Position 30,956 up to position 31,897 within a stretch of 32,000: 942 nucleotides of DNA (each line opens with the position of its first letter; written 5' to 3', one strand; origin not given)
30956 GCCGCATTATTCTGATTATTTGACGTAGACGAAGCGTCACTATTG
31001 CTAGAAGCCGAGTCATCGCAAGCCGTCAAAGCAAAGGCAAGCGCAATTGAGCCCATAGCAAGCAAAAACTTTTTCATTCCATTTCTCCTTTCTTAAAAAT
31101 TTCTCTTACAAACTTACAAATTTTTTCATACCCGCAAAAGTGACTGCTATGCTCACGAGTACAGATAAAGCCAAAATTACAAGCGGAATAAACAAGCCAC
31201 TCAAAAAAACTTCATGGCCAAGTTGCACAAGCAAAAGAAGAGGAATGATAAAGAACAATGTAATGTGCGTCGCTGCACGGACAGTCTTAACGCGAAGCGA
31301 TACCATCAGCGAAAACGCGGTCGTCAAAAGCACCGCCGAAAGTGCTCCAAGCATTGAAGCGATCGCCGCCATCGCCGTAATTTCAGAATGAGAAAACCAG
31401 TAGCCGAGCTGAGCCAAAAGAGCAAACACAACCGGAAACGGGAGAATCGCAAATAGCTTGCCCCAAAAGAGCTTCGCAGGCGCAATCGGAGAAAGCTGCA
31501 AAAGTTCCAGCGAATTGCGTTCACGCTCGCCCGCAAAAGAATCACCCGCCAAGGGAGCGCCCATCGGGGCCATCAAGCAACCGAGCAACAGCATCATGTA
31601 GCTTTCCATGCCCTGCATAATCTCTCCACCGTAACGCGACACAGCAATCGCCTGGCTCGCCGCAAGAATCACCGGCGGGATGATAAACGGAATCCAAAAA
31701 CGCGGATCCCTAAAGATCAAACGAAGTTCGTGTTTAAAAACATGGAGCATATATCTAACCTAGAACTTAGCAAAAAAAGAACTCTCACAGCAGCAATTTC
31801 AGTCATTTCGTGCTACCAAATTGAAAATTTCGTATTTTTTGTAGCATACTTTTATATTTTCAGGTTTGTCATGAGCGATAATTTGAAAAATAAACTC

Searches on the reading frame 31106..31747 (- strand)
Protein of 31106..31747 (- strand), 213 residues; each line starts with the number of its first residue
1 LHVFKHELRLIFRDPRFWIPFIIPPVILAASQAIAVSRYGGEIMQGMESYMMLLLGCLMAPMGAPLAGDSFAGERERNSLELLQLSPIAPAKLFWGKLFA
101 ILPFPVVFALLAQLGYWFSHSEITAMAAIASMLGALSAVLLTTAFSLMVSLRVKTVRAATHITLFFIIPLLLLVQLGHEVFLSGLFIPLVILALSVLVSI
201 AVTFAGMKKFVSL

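Call 80: search_protein_families(library=pfam, proteins=[window:31106-31747:-], max_evalue=0.00001)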
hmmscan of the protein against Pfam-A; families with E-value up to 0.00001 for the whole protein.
window:31106-31747:- (213 aa): 2 families
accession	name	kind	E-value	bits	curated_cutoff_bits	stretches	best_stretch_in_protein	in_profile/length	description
PF01061.29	ABC2_membrane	-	2.1e-11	44.2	26.9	1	3-173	6-176/211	ABC-2 type transporter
PF12679.13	ABC2_membrane_2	-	4.6e-06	26.5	27.2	0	2-178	2-203/283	ABC-2 family transporter protein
